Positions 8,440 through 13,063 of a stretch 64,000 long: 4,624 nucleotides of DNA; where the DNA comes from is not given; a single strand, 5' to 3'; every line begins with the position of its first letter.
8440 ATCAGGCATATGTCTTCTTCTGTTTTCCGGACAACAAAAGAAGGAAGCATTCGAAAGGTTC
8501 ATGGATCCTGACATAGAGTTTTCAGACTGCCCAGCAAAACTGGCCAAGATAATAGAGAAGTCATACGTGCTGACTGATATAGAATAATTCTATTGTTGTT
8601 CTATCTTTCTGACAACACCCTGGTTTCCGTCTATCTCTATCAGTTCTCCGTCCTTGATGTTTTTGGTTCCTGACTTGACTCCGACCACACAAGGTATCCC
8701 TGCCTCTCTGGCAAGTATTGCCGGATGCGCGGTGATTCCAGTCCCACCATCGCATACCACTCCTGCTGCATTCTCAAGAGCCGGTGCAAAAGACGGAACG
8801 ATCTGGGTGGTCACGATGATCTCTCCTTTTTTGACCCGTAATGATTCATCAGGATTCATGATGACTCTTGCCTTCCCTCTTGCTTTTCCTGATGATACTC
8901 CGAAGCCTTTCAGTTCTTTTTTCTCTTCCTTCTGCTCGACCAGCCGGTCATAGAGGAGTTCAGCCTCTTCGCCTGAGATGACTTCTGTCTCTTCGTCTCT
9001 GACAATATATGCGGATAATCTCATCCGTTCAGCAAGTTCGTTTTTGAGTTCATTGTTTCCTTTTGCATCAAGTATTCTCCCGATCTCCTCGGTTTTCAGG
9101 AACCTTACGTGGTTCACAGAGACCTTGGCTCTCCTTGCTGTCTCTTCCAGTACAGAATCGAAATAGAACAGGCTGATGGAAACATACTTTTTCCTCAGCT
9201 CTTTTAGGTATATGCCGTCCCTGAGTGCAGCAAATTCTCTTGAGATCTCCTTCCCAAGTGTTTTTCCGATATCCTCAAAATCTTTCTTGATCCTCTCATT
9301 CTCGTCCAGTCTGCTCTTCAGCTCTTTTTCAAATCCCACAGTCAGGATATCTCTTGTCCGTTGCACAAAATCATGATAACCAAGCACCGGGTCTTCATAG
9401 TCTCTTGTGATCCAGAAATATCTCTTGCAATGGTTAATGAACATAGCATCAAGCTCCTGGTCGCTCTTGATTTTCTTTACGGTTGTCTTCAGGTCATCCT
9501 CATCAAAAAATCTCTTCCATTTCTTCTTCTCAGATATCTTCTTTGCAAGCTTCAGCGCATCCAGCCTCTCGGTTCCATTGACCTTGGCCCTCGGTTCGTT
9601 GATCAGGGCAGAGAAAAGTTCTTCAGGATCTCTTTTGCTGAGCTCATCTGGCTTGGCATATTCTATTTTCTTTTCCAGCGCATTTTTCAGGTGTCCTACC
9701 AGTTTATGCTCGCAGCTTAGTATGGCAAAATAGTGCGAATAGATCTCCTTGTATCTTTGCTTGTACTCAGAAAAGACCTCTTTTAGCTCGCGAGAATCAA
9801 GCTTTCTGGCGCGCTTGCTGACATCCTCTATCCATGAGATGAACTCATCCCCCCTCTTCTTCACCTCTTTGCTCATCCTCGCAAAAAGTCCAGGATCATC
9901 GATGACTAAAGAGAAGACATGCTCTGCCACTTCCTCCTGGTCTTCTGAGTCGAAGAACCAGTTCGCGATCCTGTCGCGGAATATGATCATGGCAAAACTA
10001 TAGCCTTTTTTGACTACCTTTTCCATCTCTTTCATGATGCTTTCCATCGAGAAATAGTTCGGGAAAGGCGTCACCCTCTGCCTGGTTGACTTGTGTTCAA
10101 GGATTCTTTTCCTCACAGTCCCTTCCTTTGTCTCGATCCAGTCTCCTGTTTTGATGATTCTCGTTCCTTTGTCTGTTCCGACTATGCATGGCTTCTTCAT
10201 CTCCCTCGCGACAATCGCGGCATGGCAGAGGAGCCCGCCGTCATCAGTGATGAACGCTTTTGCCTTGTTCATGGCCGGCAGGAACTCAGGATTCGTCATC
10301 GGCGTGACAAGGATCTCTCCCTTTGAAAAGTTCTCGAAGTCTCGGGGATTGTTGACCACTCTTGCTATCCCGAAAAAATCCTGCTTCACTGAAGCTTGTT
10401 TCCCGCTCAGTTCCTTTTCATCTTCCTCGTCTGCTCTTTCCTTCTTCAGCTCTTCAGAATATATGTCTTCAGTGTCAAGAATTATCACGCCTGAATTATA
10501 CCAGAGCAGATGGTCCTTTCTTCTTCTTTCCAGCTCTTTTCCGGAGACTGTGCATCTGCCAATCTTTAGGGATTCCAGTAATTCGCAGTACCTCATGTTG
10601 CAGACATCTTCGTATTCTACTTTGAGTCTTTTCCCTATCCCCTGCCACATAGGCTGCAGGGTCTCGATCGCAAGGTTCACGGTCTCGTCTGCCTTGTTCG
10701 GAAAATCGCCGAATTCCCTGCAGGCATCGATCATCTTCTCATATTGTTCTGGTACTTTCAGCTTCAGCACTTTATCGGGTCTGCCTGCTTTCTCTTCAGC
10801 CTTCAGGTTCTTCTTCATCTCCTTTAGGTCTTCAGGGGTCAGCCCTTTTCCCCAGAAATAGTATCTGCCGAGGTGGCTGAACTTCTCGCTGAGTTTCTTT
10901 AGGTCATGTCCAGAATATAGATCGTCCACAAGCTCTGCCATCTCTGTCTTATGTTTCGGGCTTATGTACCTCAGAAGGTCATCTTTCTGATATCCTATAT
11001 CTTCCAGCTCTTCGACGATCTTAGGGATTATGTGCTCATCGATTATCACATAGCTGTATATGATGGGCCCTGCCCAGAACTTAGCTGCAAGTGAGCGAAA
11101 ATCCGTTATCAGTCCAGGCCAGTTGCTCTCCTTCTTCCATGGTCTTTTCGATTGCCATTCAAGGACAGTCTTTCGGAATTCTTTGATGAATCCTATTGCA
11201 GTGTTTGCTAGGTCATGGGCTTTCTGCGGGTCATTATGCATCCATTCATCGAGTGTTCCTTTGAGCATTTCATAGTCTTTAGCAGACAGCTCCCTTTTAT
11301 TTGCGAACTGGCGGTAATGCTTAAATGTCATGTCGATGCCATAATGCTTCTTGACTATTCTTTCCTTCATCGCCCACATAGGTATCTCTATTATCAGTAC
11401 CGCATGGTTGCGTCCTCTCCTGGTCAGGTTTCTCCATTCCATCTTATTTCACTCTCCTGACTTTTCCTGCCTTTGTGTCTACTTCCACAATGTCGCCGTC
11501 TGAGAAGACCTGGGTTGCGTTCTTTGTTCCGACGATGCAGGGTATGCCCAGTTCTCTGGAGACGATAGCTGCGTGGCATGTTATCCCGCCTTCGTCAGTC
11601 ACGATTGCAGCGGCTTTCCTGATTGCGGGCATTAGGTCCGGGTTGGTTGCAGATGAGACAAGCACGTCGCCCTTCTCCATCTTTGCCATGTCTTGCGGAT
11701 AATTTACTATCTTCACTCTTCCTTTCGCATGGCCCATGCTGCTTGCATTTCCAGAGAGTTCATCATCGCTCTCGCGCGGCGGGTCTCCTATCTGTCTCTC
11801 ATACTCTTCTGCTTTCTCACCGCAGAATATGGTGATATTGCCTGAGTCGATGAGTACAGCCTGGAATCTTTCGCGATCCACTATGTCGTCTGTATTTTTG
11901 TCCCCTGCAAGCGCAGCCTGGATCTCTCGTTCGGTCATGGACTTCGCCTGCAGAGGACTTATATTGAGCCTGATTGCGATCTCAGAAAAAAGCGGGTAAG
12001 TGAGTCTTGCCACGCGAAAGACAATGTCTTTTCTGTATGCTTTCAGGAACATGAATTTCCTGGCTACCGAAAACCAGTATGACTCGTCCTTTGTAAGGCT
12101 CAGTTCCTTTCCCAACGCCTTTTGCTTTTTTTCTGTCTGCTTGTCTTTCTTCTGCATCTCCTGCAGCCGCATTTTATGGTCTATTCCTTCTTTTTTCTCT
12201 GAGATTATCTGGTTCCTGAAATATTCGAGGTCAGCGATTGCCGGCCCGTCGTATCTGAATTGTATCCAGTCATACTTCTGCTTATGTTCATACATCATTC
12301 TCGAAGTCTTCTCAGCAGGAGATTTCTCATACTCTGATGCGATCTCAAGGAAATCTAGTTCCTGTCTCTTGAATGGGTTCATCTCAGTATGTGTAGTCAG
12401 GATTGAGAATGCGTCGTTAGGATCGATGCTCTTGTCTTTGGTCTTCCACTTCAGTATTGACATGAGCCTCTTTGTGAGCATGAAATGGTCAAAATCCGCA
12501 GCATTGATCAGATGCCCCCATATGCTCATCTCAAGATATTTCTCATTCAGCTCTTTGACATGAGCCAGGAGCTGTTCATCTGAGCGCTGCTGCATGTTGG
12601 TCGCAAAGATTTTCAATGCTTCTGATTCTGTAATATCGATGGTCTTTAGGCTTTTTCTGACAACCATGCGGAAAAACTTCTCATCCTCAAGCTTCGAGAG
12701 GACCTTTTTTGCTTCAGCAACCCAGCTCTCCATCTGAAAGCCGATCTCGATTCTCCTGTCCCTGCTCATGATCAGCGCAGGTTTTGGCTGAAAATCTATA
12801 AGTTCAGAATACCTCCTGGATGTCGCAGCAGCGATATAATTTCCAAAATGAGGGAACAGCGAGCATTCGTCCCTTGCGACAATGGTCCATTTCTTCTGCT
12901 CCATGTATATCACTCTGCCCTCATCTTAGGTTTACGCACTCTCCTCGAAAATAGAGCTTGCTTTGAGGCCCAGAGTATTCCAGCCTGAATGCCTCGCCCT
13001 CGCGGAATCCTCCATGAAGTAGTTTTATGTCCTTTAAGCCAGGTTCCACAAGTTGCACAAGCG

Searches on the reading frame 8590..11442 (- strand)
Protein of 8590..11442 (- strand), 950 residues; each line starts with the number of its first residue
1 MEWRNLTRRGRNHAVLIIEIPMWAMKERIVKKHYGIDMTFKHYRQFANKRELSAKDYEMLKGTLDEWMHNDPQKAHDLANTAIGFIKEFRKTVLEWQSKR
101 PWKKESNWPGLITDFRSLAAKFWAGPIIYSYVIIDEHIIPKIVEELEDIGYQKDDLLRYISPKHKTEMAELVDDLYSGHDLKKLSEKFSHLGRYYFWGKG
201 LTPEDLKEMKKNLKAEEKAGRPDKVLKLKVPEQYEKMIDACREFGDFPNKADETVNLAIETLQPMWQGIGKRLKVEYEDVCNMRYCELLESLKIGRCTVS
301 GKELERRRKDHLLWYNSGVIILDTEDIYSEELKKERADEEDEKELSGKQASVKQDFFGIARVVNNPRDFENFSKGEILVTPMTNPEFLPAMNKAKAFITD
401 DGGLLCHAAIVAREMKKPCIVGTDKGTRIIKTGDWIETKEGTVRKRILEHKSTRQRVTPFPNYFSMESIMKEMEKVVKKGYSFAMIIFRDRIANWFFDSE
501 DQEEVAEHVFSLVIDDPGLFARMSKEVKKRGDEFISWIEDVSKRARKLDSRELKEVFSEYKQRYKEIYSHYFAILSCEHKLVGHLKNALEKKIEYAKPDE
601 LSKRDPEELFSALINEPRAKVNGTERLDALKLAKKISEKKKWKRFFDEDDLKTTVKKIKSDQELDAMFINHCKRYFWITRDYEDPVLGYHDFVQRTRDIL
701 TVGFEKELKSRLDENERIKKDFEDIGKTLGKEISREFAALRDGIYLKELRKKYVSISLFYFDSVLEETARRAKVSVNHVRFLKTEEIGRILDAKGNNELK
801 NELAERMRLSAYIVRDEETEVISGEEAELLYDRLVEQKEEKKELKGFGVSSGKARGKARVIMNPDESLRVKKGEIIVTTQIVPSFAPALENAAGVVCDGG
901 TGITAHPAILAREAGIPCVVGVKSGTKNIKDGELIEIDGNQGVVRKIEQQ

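Call 44: search_protein_families(library=pfam, proteins=[window:8590-11442:-], max_evalue=0.00001)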
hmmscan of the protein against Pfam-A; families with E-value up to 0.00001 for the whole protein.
window:8590-11442:- (950 aa): 1 family
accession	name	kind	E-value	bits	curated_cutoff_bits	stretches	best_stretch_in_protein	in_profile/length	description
PF00391.29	PEP-utilizers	-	3e-44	148.9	23.1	2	373-436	2-65/72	PEP-utilising enzyme, mobile domain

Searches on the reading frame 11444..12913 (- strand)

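Call 44: search_protein_families(library=pfam, proteins=[window:11444-12913:-], max_evalue=0.00001)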
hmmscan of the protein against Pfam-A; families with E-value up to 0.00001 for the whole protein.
window:11444-12913:- (489 aa): 1 family
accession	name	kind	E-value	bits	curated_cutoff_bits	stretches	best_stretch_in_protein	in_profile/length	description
PF00391.29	PEP-utilizers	-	3.2e-26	91.2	23.1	1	413-483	2-72/72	PEP-utilising enzyme, mobile domain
